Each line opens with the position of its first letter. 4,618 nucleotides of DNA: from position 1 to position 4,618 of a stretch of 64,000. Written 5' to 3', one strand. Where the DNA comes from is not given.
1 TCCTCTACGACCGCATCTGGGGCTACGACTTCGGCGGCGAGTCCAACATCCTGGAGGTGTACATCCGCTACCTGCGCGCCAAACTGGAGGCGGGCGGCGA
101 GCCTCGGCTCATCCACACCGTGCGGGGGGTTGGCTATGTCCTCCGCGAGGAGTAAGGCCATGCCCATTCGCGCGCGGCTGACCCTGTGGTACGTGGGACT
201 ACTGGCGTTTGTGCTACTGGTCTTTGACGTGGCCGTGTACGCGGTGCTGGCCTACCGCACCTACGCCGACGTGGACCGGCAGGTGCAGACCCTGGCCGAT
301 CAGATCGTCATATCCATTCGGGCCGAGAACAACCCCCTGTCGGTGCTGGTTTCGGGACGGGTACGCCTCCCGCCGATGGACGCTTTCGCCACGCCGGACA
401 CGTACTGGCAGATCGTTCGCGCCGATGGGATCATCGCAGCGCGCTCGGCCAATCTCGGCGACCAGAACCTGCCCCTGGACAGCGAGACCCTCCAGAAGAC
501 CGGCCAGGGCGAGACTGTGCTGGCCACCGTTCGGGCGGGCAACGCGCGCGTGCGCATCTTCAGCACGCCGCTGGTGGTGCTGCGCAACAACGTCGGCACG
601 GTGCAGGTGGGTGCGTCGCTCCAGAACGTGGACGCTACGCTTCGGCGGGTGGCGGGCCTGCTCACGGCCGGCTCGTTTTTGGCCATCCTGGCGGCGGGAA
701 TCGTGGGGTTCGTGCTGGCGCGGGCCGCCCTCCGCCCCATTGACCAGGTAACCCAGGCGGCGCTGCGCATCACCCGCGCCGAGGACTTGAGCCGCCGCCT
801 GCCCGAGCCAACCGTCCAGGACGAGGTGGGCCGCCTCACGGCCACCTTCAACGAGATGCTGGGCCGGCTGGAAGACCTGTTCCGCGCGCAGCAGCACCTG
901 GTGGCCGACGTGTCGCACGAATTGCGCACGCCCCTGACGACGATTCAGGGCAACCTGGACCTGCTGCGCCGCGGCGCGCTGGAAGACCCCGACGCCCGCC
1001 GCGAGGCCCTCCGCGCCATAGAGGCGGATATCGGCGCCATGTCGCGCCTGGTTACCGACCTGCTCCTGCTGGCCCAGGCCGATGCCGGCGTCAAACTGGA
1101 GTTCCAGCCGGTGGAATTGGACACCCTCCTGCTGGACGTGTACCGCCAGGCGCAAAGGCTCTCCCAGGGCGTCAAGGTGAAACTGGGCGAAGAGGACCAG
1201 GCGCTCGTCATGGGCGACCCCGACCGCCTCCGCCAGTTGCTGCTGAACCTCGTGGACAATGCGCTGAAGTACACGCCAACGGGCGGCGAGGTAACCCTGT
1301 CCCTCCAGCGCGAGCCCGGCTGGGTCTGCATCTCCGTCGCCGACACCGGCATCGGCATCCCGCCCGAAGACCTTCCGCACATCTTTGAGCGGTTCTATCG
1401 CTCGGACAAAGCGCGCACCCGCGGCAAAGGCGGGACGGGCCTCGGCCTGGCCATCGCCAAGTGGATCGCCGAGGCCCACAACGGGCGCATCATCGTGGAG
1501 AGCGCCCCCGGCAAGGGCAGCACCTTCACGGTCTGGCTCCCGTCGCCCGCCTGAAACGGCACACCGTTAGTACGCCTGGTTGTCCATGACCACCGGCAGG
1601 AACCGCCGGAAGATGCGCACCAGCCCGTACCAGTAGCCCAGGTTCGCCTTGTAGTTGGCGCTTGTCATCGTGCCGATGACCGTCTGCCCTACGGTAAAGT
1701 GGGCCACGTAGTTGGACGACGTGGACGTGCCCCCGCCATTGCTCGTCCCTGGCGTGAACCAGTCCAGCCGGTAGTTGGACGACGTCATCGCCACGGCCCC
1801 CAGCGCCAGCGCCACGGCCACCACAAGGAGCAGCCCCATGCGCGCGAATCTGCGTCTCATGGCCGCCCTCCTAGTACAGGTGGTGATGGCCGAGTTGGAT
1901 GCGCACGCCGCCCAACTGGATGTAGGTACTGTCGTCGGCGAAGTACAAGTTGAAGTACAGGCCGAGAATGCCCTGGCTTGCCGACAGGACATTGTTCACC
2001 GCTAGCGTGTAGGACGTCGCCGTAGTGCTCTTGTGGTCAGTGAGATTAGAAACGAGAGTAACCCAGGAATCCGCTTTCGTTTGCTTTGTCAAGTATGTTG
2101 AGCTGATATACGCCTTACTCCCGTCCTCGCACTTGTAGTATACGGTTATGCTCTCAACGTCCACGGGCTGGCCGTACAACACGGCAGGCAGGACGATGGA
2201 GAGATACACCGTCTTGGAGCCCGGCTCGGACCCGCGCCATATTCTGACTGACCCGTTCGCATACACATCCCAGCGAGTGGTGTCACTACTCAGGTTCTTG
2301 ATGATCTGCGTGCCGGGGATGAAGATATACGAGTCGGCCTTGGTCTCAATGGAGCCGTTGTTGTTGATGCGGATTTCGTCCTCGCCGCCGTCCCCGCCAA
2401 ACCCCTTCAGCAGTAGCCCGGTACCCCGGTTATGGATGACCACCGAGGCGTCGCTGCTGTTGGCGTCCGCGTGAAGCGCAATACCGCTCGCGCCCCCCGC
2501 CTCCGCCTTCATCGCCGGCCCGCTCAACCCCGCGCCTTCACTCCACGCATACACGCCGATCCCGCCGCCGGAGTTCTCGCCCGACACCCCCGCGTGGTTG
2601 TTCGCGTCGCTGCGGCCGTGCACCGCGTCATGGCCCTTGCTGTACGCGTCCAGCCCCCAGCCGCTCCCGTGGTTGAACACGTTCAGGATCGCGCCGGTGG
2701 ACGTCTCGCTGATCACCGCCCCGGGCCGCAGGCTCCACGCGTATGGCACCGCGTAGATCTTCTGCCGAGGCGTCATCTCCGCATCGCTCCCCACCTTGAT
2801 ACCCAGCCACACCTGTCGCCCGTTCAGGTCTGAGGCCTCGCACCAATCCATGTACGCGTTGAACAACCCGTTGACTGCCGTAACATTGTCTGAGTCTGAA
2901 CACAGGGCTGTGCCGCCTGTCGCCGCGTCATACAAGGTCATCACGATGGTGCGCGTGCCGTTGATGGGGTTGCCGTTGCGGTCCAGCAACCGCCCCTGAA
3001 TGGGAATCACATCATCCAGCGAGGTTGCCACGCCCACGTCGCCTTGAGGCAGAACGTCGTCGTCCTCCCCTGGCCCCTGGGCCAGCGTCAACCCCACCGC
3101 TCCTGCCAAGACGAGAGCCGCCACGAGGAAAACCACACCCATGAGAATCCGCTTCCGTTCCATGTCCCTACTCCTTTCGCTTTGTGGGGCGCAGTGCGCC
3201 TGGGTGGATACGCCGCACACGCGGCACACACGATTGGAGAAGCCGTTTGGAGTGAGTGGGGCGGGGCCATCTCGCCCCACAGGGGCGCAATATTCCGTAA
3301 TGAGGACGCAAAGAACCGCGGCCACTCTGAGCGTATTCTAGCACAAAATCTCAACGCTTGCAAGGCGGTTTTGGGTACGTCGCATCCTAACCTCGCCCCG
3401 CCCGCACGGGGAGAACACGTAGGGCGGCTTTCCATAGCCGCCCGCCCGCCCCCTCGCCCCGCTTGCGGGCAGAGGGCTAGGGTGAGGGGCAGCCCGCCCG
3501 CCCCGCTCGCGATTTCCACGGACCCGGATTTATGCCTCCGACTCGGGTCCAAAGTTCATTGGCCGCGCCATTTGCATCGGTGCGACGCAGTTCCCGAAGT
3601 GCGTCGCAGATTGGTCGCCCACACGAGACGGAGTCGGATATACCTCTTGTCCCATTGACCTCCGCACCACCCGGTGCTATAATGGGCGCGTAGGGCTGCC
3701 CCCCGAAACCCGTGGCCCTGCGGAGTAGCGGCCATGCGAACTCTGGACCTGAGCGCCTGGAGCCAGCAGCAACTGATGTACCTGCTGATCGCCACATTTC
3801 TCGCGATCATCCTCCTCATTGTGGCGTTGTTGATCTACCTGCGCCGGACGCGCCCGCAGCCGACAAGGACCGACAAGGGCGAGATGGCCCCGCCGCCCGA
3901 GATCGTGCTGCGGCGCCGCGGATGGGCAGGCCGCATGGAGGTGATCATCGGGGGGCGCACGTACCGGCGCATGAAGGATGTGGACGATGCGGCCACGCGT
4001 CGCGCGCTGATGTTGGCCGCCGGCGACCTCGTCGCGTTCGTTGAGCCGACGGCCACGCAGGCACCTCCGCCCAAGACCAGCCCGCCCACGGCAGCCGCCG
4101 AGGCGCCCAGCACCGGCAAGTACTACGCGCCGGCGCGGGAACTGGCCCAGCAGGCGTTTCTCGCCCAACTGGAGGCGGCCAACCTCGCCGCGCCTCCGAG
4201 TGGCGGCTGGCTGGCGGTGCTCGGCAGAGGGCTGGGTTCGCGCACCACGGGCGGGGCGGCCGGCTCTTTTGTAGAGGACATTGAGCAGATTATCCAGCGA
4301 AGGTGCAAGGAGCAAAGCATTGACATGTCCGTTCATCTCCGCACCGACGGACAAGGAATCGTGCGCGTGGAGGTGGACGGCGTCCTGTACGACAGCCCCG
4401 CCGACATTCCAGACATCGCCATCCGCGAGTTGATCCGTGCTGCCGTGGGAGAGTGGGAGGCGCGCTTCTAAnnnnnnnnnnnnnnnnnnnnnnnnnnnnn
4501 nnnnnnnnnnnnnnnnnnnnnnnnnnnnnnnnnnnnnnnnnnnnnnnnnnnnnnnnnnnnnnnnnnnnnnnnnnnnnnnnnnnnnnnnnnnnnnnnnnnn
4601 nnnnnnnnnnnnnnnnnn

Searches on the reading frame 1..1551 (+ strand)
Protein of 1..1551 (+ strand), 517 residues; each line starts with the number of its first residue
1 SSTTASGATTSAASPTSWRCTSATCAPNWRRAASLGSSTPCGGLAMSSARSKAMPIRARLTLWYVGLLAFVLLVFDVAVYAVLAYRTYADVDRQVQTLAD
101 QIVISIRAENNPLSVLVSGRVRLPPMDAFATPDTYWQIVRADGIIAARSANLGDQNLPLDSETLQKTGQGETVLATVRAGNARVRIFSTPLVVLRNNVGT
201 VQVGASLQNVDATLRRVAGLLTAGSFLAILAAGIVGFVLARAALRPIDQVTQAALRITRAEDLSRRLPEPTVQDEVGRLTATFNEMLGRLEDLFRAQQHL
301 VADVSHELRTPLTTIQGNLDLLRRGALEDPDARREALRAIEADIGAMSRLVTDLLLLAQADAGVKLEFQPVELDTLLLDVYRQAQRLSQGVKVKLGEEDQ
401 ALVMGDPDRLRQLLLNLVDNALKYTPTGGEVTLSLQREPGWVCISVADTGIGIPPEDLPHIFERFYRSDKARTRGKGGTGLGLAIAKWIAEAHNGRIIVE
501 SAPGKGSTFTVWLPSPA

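Call 11: search_protein_families(library=pfam, proteins=[window:1-1551:+], max_evalue=0.001)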
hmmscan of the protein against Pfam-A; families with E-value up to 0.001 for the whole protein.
window:1-1551:+ (517 aa): 4 families
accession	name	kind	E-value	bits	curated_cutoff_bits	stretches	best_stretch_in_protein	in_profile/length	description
PF02518.31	HATPase_c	-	6.7e-38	130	26.4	1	405-515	1-109/111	Histidine kinase-, DNA gyrase B-, and HSP90-like ATPase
PF00512.31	HisKA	-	4.5e-18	65.5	26.9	1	297-363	2-66/66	His Kinase A (phospho-acceptor) domain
PF00672.30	HAMP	-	6.3e-14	52.5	25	1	238-292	1-53/53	HAMP domain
PF13589.12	HATPase_c_3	-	0.00022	21.7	25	1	414-486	7-80/137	Histidine kinase-, DNA gyrase B-, and HSP90-like ATPase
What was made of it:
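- The window holds other secreted peptidases, a C1-family fusion at 4472-8482 and a matrixin-like protein at 8524-10896 (call 11).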

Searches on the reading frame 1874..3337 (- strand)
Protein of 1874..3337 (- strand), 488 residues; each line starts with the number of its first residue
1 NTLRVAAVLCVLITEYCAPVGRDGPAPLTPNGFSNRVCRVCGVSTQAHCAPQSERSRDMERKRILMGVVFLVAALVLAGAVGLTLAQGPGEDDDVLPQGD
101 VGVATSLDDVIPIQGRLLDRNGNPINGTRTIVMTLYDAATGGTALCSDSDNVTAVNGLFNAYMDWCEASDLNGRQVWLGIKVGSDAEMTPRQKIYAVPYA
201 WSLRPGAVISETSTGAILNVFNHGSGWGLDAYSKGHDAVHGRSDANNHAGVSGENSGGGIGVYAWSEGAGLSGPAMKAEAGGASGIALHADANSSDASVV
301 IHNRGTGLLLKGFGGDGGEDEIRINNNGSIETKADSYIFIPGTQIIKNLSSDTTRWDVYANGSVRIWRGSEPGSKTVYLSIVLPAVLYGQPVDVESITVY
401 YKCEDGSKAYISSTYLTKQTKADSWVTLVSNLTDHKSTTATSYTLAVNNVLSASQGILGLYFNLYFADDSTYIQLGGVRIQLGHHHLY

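Call 11: search_protein_families(library=pfam, proteins=[window:1874-3337:-], max_evalue=0.001)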
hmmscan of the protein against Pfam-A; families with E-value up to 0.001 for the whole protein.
window:1874-3337:- (488 aa): 0 families

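Call 12: search_protein_families(library=ncbifam, proteins=[window:1874-3337:-], max_evalue=5)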
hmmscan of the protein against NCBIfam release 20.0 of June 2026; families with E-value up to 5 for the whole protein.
window:1874-3337:- (488 aa): 1 family
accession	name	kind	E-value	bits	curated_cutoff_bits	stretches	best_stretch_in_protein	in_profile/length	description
NF038083.1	CU044_5270_fam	subfamily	0.13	12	100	1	52-90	21-58/284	CU044_5270 family protein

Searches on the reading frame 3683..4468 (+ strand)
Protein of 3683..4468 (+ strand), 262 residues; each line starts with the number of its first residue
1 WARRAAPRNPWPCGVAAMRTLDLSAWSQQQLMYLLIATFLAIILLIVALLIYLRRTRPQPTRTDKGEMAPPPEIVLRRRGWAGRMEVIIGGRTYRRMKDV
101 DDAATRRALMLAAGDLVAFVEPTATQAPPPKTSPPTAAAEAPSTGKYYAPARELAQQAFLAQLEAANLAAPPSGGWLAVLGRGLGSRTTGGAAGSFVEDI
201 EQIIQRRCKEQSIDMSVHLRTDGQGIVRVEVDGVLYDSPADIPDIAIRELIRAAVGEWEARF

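Call 11: search_protein_families(library=pfam, proteins=[window:3683-4468:+], max_evalue=0.001)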
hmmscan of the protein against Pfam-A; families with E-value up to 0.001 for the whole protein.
window:3683-4468:+ (262 aa): 0 families

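Call 12: search_protein_families(library=ncbifam, proteins=[window:3683-4468:+], max_evalue=5)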
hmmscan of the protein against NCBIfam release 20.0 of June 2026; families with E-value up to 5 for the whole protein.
window:3683-4468:+ (262 aa): 2 families
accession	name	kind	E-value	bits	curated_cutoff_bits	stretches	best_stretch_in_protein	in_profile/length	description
NF004487.0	PRK05815.3-5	equivalog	0.025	13.9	224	1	22-59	18-52/269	F0F1 ATP synthase subunit A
NF033218.1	anchor_AmaP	equivalog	0.1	12.3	55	1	24-67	43-86/166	alkaline shock response membrane anchor protein AmaP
